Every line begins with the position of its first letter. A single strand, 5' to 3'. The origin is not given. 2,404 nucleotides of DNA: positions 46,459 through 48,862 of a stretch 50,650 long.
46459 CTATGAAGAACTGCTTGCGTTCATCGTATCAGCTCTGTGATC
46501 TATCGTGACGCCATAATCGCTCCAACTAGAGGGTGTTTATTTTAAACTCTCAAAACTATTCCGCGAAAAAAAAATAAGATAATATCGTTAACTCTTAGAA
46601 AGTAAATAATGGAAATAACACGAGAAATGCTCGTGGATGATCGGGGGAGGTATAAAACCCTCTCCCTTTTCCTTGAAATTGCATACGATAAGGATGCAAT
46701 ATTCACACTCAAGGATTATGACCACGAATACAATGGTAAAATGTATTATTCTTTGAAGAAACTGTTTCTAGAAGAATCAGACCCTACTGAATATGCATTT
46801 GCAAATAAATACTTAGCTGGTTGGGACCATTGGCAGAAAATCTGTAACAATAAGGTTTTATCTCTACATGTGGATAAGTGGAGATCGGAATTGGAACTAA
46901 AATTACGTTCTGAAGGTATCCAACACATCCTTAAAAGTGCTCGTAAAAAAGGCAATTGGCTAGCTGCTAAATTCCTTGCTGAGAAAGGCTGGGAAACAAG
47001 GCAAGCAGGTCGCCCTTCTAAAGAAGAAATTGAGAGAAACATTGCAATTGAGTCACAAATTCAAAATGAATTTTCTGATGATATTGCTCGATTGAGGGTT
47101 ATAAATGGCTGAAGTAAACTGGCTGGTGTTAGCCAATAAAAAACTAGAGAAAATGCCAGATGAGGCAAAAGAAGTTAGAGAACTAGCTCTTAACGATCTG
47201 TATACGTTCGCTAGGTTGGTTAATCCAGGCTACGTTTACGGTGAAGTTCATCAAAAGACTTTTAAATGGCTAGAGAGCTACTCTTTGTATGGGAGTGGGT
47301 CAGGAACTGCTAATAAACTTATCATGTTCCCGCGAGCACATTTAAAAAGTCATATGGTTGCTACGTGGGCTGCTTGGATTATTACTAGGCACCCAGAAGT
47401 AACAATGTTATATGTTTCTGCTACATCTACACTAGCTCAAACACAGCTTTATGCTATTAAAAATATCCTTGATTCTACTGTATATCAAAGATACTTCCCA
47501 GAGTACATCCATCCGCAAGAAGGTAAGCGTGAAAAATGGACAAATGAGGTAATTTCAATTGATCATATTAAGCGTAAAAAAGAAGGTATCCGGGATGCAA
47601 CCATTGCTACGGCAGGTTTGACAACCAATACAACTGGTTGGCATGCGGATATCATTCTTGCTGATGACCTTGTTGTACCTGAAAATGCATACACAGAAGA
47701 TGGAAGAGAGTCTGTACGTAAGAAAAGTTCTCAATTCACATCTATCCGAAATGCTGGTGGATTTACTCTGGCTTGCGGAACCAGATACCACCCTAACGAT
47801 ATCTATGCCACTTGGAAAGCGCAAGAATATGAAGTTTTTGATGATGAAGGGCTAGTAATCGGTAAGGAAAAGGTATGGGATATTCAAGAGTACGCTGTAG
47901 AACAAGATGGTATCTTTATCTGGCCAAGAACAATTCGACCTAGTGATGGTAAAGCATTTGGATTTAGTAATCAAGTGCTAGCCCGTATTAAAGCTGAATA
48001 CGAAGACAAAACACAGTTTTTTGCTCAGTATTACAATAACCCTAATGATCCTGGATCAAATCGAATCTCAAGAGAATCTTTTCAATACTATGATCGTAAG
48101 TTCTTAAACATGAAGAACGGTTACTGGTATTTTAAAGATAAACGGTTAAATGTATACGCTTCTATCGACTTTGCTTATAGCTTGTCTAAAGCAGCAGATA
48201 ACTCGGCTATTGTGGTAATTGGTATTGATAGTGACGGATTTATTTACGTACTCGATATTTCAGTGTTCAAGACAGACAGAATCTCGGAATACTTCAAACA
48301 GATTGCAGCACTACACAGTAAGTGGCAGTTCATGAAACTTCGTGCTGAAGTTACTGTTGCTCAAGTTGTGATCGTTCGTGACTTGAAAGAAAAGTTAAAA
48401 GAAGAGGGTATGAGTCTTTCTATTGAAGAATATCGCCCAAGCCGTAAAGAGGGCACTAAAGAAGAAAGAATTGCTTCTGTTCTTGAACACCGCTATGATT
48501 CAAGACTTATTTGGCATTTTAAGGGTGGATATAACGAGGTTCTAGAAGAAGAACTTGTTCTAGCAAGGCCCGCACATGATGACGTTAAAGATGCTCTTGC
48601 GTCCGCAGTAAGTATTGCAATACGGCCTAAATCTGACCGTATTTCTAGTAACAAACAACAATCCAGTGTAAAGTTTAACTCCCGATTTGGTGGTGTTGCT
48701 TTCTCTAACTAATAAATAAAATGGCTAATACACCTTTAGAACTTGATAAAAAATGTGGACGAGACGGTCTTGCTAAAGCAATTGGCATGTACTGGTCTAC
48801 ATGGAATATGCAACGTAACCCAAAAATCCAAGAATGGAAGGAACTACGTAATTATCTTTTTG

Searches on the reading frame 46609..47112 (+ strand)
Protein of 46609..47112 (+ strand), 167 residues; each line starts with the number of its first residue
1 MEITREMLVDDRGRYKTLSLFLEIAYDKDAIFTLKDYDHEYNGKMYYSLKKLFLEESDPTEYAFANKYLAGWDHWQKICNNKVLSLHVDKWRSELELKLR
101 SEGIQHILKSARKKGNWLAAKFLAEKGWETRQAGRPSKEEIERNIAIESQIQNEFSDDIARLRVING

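Call 48: search_protein_families(library=phrogs, proteins=[window:46609-47112:+], max_evalue=0.01)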
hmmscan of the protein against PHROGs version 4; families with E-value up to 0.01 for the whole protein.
window:46609-47112:+ (167 aa): 1 family
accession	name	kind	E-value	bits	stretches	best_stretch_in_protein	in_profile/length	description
phrog_8035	-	unknown function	1.5e-58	198.1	1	3-163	2-162/166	-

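Call 49: search_protein_families(library=pfam, proteins=[window:46609-47112:+], max_evalue=0.1)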
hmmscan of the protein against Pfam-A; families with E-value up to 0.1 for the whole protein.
window:46609-47112:+ (167 aa): 0 families

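Call 64: search_solved_structures(query=A1, max_evalue=10, show_alignments=1)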
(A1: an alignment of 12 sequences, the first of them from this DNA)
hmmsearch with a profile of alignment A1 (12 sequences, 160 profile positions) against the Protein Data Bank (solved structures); distinct sequences matched with E-value up to 10: 1.
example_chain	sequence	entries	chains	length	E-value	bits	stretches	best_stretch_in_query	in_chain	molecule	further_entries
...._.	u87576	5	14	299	0.0028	20.5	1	46-89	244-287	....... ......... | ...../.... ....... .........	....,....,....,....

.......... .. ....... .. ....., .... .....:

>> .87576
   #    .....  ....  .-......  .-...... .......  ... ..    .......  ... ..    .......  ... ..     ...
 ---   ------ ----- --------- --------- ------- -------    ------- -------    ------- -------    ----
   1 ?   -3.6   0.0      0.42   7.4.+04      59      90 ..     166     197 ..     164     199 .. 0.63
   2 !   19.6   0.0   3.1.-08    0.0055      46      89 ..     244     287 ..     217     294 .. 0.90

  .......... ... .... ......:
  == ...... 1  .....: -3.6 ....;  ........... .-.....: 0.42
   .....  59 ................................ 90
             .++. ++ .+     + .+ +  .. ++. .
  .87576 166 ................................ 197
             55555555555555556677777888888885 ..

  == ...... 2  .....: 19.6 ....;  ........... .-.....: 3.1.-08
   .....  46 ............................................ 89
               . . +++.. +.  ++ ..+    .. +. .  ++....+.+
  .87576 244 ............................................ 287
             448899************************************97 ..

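Call 65: search_protein_families(library=ncbifam, proteins=[window:46609-47112:+], max_evalue=1)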
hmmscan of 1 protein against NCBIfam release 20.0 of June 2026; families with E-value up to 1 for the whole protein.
window:46609-47112:+ (167 aa): 0 families

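Call 66: find_homologous_proteins(query=window:46609-47112:+, max_evalue=0.00001)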
Query window:46609-47112:+ (167 aa): 112 proteins with E <= 0.00001 among 150 candidates.
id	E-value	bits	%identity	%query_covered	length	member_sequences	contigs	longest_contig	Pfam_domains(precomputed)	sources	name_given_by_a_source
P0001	1.8e-103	361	97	100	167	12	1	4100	-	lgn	-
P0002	2.4e-91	322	84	100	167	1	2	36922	-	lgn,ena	-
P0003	2.9e-91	322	84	100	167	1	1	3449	-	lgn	-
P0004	2.4e-90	319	87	96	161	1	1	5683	-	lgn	-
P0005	2.4e-90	319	81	100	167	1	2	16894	-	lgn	-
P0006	5.4e-90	318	81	100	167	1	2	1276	-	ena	-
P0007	1.5e-89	316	81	100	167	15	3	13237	-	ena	-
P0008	2.1e-89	316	81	100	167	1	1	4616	-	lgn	-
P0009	2.7e-87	309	80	100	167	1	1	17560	-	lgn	-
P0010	3.1e-87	309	84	96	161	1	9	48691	-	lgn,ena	-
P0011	1.2e-86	307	80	100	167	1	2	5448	-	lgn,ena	-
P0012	1.6e-86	306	80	100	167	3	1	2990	-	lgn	-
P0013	2.1e-86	306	84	96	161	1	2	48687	-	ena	-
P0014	2.8e-86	305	81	99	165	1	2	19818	-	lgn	-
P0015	2.5e-85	302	80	100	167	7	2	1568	-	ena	-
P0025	2.5e-81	289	76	100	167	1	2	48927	-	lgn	-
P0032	3.5e-79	282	72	99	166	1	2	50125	-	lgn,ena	-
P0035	4.5e-78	279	75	99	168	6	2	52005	-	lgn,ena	-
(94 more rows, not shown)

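Call 68: find_encoding_contigs(protein=P0010, flank=7000, max_places=3)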
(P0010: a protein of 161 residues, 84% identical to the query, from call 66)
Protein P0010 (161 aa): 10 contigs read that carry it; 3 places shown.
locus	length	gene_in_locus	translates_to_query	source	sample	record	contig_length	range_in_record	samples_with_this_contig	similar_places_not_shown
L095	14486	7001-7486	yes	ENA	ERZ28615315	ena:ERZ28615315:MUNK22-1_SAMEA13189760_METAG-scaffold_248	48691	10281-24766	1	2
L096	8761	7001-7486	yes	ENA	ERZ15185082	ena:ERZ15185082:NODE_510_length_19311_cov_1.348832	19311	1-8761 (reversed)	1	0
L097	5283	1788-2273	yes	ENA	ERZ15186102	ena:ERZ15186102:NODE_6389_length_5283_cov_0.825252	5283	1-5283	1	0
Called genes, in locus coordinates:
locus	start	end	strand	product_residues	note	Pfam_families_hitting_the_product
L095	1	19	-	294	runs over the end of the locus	-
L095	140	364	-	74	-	-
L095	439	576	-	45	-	-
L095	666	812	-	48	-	-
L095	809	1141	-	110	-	-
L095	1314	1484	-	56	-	-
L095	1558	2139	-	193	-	-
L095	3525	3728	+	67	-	-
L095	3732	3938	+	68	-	-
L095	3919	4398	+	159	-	PF00959:Phage_lysozyme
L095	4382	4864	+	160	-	-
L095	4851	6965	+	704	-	-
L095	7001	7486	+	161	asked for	-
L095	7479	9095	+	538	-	PF22530:Terminase-T7_RNaseH-like (faint)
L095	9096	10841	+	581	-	-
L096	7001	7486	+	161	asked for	-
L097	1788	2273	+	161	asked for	-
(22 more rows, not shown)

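Call 71: find_encoding_contigs(protein=P0002, flank=7000, max_places=1)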
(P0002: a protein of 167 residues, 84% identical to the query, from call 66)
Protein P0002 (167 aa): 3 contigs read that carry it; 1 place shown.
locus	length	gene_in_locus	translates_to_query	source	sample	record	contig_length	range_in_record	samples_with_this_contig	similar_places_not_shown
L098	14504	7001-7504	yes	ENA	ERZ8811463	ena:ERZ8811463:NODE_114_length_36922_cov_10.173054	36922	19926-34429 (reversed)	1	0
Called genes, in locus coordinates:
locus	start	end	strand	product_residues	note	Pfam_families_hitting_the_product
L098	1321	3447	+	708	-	-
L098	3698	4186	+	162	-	PF00959:Phage_lysozyme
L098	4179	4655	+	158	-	-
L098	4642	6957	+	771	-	PF13884:Peptidase_S74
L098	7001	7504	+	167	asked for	-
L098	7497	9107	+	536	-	-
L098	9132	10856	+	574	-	PF12236:Head-tail_con (faint)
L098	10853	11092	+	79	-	-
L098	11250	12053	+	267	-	-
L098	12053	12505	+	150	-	PF13392:HNH_3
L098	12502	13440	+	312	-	-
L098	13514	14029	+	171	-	-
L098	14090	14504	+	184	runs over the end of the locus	-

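Call 72: find_encoding_contigs(protein=P0025, flank=7000, max_places=1)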
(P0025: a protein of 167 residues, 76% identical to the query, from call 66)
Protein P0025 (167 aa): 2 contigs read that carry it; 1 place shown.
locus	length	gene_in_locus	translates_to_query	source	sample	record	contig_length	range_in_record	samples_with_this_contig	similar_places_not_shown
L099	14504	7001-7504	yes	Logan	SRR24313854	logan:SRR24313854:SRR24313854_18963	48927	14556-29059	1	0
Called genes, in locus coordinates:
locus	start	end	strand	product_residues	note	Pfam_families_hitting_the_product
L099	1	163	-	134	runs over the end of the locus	-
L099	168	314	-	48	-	-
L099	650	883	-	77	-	-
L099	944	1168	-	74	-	-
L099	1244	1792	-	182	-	-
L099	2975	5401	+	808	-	-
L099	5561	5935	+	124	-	-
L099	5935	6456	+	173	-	PF01520:Amidase_3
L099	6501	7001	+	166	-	-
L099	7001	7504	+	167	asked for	-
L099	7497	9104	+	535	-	PF22530:Terminase-T7_RNaseH-like (weak)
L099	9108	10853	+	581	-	-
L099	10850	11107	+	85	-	-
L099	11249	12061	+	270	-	-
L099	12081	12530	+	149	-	PF13392:HNH_3, PF13565:HTH_32 (faint)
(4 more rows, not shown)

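Call 73: find_encoding_contigs(protein=P0032, flank=7000, max_places=1)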
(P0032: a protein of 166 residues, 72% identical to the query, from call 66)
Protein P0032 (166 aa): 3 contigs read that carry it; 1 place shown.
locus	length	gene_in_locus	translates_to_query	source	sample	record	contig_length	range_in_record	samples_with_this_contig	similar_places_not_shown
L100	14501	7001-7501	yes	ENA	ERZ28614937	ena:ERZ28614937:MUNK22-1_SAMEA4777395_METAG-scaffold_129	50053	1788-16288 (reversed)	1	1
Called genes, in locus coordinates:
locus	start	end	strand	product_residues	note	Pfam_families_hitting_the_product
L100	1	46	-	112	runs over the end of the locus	-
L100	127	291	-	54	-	-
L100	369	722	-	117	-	-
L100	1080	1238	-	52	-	-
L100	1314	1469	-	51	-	-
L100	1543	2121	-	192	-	-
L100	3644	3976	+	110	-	-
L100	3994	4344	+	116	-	-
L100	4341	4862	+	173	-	PF01520:Amidase_3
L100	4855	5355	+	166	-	-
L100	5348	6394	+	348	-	-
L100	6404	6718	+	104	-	-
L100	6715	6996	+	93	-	-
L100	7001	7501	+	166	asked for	-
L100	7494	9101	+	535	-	PF22530:Terminase-T7_RNaseH-like (weak)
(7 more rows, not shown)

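Call 74: find_encoding_contigs(protein=P0035, flank=7000, max_places=1)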
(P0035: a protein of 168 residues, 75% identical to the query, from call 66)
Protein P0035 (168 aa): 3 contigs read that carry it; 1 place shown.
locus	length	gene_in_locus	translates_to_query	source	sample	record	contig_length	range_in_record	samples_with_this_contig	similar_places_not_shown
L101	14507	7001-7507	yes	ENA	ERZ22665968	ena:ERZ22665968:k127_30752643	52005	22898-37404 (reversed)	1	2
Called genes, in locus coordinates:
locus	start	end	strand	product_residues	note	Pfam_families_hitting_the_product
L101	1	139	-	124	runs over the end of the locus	PF06414:Zeta_toxin (faint), PF13671:AAA_33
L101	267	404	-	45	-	-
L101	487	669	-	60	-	-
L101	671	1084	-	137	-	-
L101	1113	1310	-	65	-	-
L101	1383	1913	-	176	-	-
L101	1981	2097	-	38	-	-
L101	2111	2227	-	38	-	-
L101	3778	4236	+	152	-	PF00959:Phage_lysozyme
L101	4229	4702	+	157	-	-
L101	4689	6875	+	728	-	PF01391:Collagen, PF12708:Pect-lyase_RHGA_epim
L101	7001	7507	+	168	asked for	-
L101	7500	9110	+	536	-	PF22530:Terminase-T7_RNaseH-like (faint)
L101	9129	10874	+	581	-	PF12236:Head-tail_con (faint)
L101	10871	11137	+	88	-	-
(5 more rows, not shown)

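Call 76: predict_structure(alignment_id=A2)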
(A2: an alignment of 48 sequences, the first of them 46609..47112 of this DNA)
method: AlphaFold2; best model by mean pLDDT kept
length: 167 residues; sequences in the alignment: 48
mean_pLDDT: 86.1   pTM: 0.66
mean pLDDT of the five models: 86.1, 85.0, 84.3, 83.4, 83.4
residues with pLDDT >= 90: 87; 70-90: 67; 50-70: 12; < 50: 1
segments of 3 or more residues with pLDDT < 50: none
pLDDT, mean of each block of 10 residues (from residue 1): 85 92 88 95 94 94 95 96 95 94 87 80 77 61 78 80 67
secondary structure, 60 per line:
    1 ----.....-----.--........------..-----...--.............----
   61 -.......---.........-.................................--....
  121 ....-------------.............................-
elements in order: H5-8 H22-25 E39-41 E44-48 H49-56 H62-68 H72-80 H82-114 H117-124 H138-166

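Call 81: fold_search(model_id=the predicted structure, library=pdb)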
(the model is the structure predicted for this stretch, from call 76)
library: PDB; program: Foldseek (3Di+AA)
matches with E <= 10: 30; with E <= 0.001: 0
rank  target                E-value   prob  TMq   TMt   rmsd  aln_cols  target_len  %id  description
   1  7ui9_g                2.1e+00  0.06  0.16  0.16  18.4       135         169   14  Core Mediator-PICearly (Copy A) (released 2023-02-15)
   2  7uio_Ag               2.9e+00  0.05  0.16  0.16  18.7       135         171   16  Mediator-PIC Early (Composite Model) (released 2023-03-01)
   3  7azx_A                3.9e+00  0.03  0.13  0.16  11.9        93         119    9  Crystal structure of the MIZ1-BTB-domain in complex with a HUWE1-derived peptide (released 2021-06-30)
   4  2ao9_F                4.7e+00  0.11  0.31  0.41   7.2        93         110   11  Structural Genomics, The crystal structure of a Phage protein (phBC6A51) from Bacillus cereus ATCC 14579 (released 2005-09-27)
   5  4trg_A                4.7e+00  0.03  0.16  0.07  10.3        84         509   14  the SNL domain of SidC (released 2014-07-02)
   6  2ao9_C                5.0e+00  0.10  0.30  0.39   7.5        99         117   10  Structural Genomics, The crystal structure of a Phage protein (phBC6A51) from Bacillus cereus ATCC 14579 (released 2005-09-27)
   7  7apd_B                5.0e+00  0.10  0.22  0.14   5.0        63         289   11  Bovine Papillomavirus E1 DNA helicase-replication fork complex (released 2021-11-17)
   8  1zvu                  5.3e+00  0.03  0.18  0.06  18.0       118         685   20  Structure of the full-length E. coli ParC subunit (released 2005-07-05)
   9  2ao9_A                5.7e+00  0.09  0.30  0.38   7.6        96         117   11  Structural Genomics, The crystal structure of a Phage protein (phBC6A51) from Bacillus cereus ATCC 14579 (released 2005-09-27)
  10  4trh_B                5.7e+00  0.01  0.15  0.07  15.9       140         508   13  The Legionella effector SidC defines a unique family of ubiquitin ligases important for bacterial phagosomal remodelin (released 2014-07-02)
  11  3bgw_A                6.1e+00  0.05  0.25  0.12  15.2       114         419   13  The Structure Of A DnaB-Like Replicative Helicase And Its Interactions With Primase (released 2007-12-25)
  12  6qel_E                6.1e+00  0.04  0.21  0.11  12.7       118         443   10  E. coli DnaBC apo complex (released 2019-03-06)
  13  3p9a_D                6.1e+00  0.04  0.20  0.23  16.4       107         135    9  An atomic view of the nonameric small terminase subunit of Bacteriophage P22 (released 2012-05-09)
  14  8y07_A                6.1e+00  0.03  0.16  0.03  16.6       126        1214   12  Crystal structure of LbCas12a in complex with crRNA and 13nt target DNA (released 2025-01-01)
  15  5xuz_A                6.5e+00  0.03  0.16  0.03  10.9        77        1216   18  Crystal structure of Lachnospiraceae bacterium ND2006 Cpf1 in complex with crRNA and target DNA (CCCA PAM) (released 2017-08-09)
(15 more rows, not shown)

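Call 93: find_encoding_contigs(protein=P0001, flank=6000, max_places=2)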
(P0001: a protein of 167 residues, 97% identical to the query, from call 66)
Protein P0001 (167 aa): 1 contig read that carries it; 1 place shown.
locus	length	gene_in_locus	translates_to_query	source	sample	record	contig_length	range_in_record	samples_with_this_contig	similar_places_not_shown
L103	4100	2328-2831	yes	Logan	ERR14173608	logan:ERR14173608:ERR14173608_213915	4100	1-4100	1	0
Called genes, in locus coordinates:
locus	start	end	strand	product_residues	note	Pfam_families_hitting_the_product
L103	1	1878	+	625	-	?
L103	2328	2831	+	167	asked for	-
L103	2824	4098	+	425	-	?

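Call 94: find_encoding_contigs(protein=P0004, flank=6000, max_places=2)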
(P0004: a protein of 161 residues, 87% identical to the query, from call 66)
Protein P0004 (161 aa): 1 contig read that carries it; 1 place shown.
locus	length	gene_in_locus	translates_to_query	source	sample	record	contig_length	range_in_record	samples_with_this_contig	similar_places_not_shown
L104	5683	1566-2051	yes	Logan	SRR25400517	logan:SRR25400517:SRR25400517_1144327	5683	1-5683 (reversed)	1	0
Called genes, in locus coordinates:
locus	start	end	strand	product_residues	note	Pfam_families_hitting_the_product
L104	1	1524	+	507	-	?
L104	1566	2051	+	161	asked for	-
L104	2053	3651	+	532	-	-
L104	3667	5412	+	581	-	PF12236:Head-tail_con (faint)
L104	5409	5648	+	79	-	-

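Call 95: find_encoding_contigs(protein=P0005, flank=7000, max_places=2)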
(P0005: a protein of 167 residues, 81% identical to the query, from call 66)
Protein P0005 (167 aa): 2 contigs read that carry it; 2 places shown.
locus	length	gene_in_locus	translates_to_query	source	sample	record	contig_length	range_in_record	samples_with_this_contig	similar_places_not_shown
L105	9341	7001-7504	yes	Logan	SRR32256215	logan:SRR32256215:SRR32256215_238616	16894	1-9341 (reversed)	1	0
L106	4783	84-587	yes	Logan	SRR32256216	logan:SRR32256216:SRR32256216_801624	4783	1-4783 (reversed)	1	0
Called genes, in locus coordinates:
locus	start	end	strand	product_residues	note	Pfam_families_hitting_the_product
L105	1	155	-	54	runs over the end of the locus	-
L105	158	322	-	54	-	-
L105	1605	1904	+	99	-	-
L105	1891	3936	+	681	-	PF12708:Pect-lyase_RHGA_epim (weak), PF25692:Phage_depo_C (weak)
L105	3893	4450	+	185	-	PF01520:Amidase_3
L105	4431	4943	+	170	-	-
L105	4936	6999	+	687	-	PF12708:Pect-lyase_RHGA_epim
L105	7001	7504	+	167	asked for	-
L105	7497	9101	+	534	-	PF22530:Terminase-T7_RNaseH-like (weak)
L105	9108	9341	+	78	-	?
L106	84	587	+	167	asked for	-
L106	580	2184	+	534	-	PF22530:Terminase-T7_RNaseH-like (weak)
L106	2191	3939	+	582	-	-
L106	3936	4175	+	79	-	-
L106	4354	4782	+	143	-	?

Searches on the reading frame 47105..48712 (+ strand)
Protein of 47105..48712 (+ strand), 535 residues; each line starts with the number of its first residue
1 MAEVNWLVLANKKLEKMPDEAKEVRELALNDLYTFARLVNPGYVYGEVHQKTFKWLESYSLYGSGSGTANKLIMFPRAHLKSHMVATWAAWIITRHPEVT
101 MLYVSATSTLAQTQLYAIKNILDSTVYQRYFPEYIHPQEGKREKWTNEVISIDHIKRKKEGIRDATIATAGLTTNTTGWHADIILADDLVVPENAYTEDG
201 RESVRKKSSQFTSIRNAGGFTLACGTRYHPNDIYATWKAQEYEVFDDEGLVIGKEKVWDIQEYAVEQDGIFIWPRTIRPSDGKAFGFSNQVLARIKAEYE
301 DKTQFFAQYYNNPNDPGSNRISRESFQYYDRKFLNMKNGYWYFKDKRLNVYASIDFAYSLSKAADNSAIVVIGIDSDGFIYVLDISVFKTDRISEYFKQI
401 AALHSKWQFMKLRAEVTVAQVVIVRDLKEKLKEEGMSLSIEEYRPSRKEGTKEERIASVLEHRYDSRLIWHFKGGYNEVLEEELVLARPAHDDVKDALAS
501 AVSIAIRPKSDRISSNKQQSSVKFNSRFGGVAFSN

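Call 21: find_related_loci(query=window:47105-48712:+, collection=viral_contigs, flank=9000)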
Query window:47105-48712:+ (535 aa) in viral_contigs; peptide patterns used: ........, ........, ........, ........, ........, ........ (x = any residue, [..] = any of these).
206 stretches matched a pattern; 202 encode a relative of the query (tblastn E <= 1e-3); the best 80 are kept; 80 distinct loci.
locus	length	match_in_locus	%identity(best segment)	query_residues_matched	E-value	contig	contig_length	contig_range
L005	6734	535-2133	74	1-533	0e+0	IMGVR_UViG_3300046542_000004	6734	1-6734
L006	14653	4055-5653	73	1-533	0e+0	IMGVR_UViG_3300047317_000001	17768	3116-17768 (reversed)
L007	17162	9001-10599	73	1-533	0e+0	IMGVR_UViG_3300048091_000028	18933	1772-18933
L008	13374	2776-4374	73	1-533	0e+0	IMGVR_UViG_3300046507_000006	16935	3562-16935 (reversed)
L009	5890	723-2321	73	1-533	0e+0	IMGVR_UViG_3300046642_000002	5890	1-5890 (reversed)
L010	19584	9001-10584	74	6-533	0e+0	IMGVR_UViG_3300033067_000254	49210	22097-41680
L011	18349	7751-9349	73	1-533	0e+0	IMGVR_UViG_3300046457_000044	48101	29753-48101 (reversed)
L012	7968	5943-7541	73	1-533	0e+0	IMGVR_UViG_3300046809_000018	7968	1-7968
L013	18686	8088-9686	73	1-533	0e+0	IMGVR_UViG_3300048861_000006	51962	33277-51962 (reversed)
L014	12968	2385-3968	73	6-533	0e+0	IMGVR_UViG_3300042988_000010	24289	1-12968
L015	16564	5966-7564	73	1-533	0e+0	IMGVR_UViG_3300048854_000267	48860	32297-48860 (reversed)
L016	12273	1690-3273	73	6-533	0e+0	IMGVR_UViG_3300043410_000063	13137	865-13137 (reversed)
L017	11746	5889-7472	73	6-533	0e+0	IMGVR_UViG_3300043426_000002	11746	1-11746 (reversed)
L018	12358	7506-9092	73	6-534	0e+0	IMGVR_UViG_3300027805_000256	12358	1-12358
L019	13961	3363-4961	72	1-533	0e+0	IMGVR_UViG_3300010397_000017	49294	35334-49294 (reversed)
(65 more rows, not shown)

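Call 27: search_dna_similar(query=window:47105-48712:+, collection=phages, mode=protein, max_rows=60, max_evalue=1e-30)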
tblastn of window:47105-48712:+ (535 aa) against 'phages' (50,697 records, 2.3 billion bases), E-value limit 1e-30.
Records with a match: 114; places in all: 117; records where one place covers at least 80% of the query: 112.
Best place of each record, by identity: >=99% 1; 80-90% 1; 60-80% 70; <60% 42.
By first word of the organism name: Vibrio 54; phage 16; Pseudomonas 16; Lentibacter 5; Roseobacter 4; Pseudoalteromonas 4; Klebsiella 3; Salinivibrio 2; Citrobacter 2; Methylophilales 2; and 4 more.
By host as written in the record: - 38; Vibrio cholerae 10; Vibrio crassostreae 8; Pseudomonas aeruginosa 6; Vibrio breoganii 6; Lentibacter sp. SH36 5; Vibrio parahaemolyticus 3; Vibrio cyclitrophicus 2; and 24 more.
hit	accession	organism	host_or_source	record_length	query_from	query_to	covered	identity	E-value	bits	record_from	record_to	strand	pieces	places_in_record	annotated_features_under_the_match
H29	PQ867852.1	phage T4S1-k141_462158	Crassostrea hongkongensis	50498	1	535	100%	99.4%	0e+0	1050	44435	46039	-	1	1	terminase large subunit | hypothetical protein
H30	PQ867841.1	phage T4S1-k141_502596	Crassostrea hongkongensis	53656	1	533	100%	80.1%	0e+0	866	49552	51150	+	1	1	terminase large subunit | hypothetical protein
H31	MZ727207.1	Pseudomonas phage PPAY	Pseudomonas aeruginosa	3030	1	533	100%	70.1%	4e-178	796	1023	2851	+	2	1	hypothetical protein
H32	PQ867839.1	phage T2S2-k141_370465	Crassostrea hongkongensis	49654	6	533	99%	70.4%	0e+0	742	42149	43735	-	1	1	terminase large subunit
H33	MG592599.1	Vibrio phage 1.235.O._10N.261.52.B2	Vibrio lentus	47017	5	533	99%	69.9%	0e+0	724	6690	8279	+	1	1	terminase large subunit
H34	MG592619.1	Vibrio phage 1.253.O._10N.286.45.B12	Vibrio cyclitrophicus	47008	5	533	99%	69.9%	0e+0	724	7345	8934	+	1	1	terminase large subunit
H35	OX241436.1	Vibrio phage 521E56-1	Seawater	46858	3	531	99%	69.7%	0e+0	748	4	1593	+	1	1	terminase large subunit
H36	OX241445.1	Vibrio phage 384E50-1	Seawater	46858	3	531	99%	69.7%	0e+0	748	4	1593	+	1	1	terminase large subunit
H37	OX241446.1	Vibrio phage 402E50-1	Seawater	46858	3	531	99%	69.7%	0e+0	748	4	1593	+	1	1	terminase large subunit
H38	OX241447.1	Vibrio phage 409E50-1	Seawater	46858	3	531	99%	69.7%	0e+0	748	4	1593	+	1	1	terminase large subunit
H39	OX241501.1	Vibrio phage 405E50-1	Seawater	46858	3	531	99%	69.7%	0e+0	748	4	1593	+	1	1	terminase large subunit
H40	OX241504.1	Vibrio phage 413E50-1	Seawater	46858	3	531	99%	69.7%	0e+0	748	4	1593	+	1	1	terminase large subunit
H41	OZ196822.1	Vibrio phage PS32B-4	Seawater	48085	5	532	99%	69.9%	0e+0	748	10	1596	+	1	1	hypothetical protein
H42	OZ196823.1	Vibrio phage PS32B-8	Seawater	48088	5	532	99%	69.9%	0e+0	748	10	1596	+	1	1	hypothetical protein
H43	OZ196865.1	Vibrio phage PS32B-12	Seawater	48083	5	532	99%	69.9%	0e+0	748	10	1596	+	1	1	hypothetical protein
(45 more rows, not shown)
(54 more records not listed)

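Call 99: search_protein_families(library=pfam, proteins=[window:47105-48712:+], max_evalue=0.001)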
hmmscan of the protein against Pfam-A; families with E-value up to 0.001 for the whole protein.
window:47105-48712:+ (535 aa): 1 family
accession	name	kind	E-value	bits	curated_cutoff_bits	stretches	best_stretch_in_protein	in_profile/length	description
PF22530.2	Terminase-T7_RNaseH-like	-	1.3e-06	29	27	1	365-461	9-100/108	Terminase Bacteriophage T7, Ribonuclease H-like domain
